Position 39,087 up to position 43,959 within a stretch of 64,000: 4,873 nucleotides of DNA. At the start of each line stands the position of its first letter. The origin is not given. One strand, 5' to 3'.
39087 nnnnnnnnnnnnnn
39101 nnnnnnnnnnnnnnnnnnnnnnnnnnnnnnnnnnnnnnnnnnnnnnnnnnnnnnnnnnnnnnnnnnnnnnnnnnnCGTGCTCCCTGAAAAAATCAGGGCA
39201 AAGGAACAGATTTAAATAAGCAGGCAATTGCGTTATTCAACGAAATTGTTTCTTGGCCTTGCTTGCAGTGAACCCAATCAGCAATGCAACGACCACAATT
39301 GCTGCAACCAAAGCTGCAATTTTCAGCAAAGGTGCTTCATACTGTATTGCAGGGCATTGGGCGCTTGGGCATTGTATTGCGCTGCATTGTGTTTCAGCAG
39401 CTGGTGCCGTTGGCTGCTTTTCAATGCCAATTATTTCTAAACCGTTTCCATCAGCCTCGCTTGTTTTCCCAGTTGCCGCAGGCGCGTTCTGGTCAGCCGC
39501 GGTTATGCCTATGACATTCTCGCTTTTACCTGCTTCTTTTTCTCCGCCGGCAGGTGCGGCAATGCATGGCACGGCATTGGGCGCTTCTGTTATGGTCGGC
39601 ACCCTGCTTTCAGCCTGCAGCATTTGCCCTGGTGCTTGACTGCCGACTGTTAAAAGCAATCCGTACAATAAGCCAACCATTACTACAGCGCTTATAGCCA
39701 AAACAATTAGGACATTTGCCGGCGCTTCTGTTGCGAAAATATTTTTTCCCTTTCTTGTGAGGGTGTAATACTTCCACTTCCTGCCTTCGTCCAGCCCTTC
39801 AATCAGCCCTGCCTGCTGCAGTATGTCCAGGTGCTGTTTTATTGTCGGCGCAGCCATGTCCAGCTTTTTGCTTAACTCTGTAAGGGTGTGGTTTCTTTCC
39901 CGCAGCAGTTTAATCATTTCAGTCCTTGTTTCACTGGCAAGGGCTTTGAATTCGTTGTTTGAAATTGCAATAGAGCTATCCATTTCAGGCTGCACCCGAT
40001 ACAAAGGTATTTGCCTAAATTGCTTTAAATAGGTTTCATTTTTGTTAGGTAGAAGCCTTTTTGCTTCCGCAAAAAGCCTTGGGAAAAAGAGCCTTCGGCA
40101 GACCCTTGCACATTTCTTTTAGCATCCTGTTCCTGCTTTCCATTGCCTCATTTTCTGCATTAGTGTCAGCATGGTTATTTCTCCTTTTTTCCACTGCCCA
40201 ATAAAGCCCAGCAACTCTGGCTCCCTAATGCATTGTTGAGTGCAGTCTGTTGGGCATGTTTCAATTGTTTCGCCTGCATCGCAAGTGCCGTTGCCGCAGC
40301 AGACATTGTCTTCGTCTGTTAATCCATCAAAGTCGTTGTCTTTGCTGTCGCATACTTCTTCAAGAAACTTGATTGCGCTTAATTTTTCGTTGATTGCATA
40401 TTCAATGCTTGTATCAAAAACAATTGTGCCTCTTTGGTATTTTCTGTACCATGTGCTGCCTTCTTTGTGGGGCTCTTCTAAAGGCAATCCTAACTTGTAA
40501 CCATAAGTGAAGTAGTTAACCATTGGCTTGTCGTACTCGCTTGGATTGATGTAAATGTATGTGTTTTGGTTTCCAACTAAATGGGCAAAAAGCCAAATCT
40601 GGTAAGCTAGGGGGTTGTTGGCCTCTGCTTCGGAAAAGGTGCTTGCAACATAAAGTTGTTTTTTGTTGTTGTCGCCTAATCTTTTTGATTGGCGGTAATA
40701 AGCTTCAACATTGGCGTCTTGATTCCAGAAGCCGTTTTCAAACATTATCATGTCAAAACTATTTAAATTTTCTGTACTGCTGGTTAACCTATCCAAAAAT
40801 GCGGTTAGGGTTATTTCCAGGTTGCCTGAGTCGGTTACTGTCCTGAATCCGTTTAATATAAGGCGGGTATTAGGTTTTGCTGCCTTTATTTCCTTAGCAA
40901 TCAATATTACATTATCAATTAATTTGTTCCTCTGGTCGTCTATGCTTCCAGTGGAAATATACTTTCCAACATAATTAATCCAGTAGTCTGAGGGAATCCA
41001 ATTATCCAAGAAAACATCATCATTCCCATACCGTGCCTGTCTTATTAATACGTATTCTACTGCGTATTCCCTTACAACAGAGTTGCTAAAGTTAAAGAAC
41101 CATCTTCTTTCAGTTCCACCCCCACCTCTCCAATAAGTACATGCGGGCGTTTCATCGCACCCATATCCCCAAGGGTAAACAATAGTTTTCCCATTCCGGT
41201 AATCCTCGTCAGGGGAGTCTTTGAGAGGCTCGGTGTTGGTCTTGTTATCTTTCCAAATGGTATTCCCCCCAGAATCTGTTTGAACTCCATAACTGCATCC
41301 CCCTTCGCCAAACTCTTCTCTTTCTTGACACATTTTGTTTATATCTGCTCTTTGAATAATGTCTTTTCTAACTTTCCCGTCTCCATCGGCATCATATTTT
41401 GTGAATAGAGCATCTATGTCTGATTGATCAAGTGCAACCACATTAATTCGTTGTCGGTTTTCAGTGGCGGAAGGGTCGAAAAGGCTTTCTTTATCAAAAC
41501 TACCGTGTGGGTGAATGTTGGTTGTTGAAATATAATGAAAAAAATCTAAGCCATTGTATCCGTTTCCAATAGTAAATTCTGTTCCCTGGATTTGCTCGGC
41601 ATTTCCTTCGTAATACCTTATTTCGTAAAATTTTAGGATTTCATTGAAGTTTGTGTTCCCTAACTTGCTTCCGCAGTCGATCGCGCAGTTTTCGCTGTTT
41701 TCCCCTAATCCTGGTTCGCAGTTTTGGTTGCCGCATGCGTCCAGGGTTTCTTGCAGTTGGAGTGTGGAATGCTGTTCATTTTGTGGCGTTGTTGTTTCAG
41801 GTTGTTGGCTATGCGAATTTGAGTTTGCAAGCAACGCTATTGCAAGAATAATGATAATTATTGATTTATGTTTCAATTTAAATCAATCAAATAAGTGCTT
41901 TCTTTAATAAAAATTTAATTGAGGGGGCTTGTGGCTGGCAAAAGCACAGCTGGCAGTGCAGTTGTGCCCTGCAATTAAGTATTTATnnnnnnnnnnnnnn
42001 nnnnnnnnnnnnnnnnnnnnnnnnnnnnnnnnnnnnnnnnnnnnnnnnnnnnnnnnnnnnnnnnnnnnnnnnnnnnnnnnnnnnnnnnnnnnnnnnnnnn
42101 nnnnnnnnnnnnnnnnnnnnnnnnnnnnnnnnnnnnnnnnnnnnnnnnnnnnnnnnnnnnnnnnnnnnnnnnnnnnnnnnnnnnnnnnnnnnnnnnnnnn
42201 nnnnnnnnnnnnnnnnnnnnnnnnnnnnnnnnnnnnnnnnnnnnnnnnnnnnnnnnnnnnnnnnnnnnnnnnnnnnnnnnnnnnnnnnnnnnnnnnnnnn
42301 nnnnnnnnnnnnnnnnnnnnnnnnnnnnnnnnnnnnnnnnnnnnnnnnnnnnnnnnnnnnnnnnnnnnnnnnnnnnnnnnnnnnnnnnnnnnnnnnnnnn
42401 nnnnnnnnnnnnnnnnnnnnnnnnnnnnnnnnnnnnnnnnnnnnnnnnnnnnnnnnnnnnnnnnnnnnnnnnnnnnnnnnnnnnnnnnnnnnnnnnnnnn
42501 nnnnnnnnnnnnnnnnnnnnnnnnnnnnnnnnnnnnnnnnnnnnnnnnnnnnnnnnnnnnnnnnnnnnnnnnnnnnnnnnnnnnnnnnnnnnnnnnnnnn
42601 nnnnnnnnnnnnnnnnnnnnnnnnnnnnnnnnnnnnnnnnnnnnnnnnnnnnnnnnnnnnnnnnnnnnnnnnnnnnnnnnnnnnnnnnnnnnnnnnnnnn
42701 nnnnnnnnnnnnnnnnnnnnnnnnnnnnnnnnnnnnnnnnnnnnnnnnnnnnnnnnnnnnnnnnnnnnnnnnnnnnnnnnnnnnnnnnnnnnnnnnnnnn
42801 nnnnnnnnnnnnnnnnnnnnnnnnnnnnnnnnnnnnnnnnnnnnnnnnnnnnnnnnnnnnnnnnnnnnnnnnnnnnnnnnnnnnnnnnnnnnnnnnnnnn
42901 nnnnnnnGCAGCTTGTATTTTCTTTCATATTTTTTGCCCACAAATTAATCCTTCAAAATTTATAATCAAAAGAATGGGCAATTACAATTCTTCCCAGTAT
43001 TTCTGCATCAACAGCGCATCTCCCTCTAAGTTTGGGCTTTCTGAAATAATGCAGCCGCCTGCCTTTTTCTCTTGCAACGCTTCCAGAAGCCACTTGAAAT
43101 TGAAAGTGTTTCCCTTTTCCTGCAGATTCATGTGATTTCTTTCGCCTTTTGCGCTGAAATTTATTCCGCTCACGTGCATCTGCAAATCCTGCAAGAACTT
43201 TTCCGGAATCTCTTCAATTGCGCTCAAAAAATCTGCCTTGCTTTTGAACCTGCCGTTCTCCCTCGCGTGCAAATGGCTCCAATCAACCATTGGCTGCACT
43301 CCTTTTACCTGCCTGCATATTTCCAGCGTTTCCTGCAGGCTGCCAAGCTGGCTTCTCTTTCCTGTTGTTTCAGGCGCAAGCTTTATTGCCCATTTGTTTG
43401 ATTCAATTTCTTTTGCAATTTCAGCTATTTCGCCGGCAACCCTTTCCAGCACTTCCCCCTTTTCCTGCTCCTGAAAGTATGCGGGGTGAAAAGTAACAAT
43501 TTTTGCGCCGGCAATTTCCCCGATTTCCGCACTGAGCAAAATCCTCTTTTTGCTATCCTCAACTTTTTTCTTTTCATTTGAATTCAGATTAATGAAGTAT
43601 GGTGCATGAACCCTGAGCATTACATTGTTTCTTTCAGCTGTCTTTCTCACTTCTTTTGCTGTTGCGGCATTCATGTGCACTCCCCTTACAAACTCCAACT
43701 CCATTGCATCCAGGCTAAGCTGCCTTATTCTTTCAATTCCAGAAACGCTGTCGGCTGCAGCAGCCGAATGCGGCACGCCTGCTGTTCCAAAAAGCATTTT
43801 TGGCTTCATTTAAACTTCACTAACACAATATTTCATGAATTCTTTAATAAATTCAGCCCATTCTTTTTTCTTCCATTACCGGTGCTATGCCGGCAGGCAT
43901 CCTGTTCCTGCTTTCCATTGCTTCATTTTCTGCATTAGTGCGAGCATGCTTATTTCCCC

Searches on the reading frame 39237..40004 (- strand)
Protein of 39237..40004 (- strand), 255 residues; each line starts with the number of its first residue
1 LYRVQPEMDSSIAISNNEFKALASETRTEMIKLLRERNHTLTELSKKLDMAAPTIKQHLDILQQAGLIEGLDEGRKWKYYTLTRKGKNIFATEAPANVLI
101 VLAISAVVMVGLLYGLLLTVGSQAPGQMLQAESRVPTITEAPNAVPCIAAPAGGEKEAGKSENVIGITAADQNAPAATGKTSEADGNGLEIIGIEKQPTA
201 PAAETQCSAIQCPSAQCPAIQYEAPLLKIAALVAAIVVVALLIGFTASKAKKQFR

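Call 11: search_protein_families(library=pfam, proteins=[window:39237-40004:-], max_evalue=0.01)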
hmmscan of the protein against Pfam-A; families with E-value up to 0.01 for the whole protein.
window:39237-40004:- (255 aa): 13 families
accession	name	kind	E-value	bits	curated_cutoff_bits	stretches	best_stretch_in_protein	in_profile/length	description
PF01022.26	HTH_5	-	1.1e-11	44.9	22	1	24-69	1-46/47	Bacterial regulatory protein, arsR family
PF12840.13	HTH_20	-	2.7e-08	34.1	27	1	22-69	1-49/51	Helix-turn-helix domain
PF25213.1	HVO_A0261_N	-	1.7e-06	28.2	35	1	22-90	8-71/86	HVO_A0261 N-terminal domain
PF14947.12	HTH_45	-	1.9e-05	25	25.5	1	29-90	10-66/77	Winged helix-turn-helix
PF13412.12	HTH_24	-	0.00021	21.2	21.9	1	35-69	14-48/48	Winged helix-turn-helix DNA-binding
PF21476.4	PF0610-like_N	-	0.00029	21.5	33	1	26-60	2-36/50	PF0610-like, N-terminal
PF01047.28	MarR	-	0.00088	19.6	24.6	1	33-69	12-48/59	MarR family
PF03551.20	PadR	-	0.0017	18.8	27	1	41-89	19-72/75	Transcriptional regulator PadR-like family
PF25212.1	HVO_A0114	-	0.0017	18.6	27.6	1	17-77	14-75/84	HVO_A0114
PF13601.12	HTH_34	-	0.0024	18.4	27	1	31-93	7-72/80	Winged helix DNA-binding domain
PF13518.12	HTH_28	-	0.0058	17.1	25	1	27-77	2-50/52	Helix-turn-helix domain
PF09339.16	HTH_IclR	-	0.0058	16.8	22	1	33-69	11-49/52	IclR helix-turn-helix domain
PF08279.18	HTH_11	-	0.0082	16.4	25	0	28-68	3-46/55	HTH domain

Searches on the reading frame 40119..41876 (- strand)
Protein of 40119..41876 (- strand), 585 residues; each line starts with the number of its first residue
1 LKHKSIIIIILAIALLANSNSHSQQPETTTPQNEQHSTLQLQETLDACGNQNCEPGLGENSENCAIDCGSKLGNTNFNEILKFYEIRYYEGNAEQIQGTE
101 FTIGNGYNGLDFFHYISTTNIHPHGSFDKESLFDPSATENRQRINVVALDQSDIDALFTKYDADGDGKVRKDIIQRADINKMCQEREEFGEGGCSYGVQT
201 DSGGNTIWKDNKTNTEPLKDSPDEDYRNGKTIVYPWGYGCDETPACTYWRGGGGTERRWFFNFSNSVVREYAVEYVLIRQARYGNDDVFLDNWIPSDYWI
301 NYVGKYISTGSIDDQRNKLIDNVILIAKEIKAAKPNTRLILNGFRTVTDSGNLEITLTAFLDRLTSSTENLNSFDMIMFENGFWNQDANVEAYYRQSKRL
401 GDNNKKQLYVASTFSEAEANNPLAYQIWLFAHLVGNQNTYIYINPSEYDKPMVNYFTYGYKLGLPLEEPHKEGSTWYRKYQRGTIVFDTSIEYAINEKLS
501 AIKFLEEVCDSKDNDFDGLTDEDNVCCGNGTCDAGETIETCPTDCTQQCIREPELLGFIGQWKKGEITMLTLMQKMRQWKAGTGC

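Call 11: search_protein_families(library=pfam, proteins=[window:40119-41876:-], max_evalue=0.01)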
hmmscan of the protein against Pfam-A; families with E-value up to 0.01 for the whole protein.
window:40119-41876:- (585 aa): 1 family
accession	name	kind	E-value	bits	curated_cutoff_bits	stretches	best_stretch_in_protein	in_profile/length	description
PF14885.12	GHL15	-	5e-09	36.9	27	1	256-484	60-271/271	Hypothetical glycosyl hydrolase family 15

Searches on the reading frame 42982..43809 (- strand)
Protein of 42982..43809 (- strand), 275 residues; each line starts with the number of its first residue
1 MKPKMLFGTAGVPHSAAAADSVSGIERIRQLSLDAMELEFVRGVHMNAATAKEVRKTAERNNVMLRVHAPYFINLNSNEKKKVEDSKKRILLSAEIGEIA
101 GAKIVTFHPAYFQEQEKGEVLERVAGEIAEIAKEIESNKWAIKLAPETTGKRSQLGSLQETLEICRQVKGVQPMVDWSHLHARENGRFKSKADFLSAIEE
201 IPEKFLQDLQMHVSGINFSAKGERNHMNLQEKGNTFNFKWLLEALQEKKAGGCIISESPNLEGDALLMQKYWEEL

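Call 56: search_protein_families(library=pfam, proteins=[window:42982-43809:-], max_evalue=0.001)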
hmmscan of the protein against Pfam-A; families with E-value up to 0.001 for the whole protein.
window:42982-43809:- (275 aa): 1 family
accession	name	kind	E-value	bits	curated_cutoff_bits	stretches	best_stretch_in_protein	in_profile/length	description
PF01261.30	AP_endonuc_2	-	3.2e-28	99.5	31.1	1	26-260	2-231/249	Xylose isomerase-like TIM barrel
